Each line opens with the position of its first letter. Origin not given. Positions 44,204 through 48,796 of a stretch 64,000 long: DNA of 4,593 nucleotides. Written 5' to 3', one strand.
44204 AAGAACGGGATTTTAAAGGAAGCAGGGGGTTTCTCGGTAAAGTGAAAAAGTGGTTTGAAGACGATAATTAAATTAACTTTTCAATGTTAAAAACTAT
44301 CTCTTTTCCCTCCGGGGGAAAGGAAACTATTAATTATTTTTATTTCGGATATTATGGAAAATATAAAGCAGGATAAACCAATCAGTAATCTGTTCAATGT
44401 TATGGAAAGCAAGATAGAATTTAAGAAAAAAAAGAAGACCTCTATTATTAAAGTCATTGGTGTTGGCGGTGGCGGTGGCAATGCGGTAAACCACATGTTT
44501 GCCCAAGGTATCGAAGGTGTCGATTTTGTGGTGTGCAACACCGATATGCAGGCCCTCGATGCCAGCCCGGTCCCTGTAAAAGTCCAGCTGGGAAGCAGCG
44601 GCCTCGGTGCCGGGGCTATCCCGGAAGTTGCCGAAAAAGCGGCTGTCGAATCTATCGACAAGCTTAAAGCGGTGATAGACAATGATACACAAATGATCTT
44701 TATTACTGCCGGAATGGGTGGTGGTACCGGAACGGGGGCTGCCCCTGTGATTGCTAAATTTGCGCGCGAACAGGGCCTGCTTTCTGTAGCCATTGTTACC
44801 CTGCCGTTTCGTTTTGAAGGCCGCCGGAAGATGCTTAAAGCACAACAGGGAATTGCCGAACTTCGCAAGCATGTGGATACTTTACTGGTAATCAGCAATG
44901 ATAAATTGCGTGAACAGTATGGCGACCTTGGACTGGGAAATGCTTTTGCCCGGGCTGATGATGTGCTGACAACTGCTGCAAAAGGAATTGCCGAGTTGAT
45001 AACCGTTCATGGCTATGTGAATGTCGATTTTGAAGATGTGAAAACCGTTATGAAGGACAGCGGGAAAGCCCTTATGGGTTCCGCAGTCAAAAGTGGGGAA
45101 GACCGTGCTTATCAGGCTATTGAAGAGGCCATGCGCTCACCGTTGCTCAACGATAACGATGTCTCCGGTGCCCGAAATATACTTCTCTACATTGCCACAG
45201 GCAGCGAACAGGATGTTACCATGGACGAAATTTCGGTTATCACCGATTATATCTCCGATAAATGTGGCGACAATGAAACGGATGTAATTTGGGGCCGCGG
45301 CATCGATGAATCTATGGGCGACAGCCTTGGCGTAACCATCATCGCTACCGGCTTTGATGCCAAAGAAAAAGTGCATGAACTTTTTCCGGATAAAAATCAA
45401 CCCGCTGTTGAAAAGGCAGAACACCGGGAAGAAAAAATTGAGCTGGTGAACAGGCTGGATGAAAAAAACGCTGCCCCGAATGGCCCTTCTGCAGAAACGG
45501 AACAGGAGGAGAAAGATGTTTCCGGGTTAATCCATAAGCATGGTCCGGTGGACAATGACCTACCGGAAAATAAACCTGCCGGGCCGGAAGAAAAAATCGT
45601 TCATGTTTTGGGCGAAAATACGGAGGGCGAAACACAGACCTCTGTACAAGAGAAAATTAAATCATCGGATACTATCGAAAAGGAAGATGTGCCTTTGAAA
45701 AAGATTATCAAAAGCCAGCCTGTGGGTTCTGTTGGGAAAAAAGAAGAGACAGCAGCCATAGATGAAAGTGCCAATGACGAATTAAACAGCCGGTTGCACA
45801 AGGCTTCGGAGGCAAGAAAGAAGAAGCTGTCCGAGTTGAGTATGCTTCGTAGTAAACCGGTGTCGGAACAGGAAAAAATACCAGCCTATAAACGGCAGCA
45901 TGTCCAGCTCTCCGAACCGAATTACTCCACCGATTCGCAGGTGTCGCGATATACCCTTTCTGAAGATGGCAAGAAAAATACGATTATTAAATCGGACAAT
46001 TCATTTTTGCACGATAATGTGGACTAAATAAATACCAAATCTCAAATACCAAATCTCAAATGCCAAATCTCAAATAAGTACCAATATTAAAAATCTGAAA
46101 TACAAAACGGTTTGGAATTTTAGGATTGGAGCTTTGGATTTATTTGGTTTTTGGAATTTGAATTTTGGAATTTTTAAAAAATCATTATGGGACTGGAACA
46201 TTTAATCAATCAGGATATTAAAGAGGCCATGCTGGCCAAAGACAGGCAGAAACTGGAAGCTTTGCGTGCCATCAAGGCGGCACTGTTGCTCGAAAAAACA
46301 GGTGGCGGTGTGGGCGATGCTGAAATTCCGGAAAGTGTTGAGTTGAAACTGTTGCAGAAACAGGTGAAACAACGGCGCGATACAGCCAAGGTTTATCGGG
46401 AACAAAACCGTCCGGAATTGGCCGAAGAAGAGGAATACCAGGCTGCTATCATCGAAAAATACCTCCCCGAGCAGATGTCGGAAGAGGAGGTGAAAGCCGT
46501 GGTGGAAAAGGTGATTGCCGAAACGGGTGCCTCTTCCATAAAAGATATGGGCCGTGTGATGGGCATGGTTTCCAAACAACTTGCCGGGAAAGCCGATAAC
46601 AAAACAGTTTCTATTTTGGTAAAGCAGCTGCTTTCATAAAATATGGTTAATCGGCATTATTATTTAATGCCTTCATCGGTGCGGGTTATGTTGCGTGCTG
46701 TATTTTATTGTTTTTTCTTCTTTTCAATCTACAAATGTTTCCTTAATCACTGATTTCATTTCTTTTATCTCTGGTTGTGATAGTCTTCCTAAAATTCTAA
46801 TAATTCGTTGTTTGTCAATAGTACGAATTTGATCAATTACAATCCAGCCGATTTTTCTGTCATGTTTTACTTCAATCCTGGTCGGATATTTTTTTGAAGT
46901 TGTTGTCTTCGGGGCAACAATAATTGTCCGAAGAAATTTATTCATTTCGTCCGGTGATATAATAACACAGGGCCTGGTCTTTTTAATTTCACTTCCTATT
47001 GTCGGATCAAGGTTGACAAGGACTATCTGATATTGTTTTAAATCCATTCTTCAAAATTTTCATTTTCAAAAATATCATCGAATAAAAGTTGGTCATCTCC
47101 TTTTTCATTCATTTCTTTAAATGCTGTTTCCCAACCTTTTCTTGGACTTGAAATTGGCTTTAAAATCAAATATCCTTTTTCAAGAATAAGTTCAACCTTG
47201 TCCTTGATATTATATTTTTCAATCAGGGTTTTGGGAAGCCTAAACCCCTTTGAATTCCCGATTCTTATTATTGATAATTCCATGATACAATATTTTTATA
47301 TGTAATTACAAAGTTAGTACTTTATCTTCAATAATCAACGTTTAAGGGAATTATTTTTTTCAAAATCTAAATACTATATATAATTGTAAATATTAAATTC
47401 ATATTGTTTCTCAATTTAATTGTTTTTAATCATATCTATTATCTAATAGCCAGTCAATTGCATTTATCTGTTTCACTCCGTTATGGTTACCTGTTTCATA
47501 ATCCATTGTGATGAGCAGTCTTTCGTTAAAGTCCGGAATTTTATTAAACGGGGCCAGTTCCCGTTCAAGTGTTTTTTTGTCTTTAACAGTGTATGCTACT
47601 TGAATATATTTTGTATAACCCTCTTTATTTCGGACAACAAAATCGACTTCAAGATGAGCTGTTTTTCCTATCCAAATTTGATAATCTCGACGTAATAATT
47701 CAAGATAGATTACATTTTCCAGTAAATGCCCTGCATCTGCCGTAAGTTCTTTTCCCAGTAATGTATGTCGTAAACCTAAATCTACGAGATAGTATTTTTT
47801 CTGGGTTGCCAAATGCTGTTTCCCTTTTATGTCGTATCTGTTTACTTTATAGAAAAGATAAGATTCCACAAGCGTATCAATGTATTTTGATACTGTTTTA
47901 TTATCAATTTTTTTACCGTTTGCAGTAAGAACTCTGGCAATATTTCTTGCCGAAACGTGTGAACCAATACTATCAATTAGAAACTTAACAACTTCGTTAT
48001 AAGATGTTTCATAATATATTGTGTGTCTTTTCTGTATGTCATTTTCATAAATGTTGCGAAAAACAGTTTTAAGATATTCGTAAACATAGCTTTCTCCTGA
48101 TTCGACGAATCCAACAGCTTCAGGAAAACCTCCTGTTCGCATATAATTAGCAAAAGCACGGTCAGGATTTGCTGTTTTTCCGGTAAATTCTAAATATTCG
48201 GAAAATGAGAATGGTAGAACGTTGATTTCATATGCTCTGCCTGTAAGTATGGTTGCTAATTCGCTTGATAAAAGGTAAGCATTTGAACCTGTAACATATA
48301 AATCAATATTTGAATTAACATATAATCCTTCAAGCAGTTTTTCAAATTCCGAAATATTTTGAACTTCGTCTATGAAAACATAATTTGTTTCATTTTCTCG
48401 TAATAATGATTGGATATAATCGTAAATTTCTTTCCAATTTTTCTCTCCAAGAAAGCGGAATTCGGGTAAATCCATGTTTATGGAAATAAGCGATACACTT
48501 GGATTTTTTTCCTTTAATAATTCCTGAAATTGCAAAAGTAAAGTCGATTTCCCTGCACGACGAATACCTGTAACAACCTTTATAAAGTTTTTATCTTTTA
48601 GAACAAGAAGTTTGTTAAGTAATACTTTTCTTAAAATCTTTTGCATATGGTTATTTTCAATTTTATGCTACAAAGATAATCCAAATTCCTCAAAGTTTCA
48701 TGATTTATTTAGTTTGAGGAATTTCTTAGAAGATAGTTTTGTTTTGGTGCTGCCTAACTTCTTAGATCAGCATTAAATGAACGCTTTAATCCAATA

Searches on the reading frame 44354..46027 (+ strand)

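Call 59: search_protein_families(library=pfam, proteins=[window:44354-46027:+], max_evalue=0.00001)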
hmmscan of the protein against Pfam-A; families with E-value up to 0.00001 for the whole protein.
window:44354-46027:+ (557 aa): 2 families
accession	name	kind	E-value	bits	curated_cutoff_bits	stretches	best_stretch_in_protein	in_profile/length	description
PF00091.31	Tubulin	-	2.1e-42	146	33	1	32-188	2-188/190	Tubulin/FtsZ family, GTPase domain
PF12327.13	FtsZ_C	-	3.3e-21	75.8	27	1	237-335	1-95/95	FtsZ family, C-terminal domain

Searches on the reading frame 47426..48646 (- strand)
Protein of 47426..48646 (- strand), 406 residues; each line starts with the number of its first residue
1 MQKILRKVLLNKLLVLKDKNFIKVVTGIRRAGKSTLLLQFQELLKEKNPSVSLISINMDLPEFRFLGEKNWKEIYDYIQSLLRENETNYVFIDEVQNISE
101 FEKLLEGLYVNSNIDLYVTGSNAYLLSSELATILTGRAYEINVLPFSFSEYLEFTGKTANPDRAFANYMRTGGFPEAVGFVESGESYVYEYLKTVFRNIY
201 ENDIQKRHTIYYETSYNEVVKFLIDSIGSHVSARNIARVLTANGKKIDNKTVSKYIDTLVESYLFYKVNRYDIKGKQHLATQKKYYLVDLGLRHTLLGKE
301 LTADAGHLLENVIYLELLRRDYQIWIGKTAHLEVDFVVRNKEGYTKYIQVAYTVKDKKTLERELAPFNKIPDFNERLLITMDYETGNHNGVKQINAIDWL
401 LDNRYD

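Call 59: search_protein_families(library=pfam, proteins=[window:47426-48646:-], max_evalue=0.00001)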
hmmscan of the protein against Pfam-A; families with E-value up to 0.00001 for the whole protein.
window:47426-48646:- (406 aa): 2 families
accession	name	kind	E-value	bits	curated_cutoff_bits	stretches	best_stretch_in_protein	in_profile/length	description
PF13173.12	AAA_14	-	8.7e-32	110.3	27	1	20-152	2-129/129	AAA domain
PF13635.12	DUF4143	-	5.3e-20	72.2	28.1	1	201-352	1-159/160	Domain of unknown function (DUF4143)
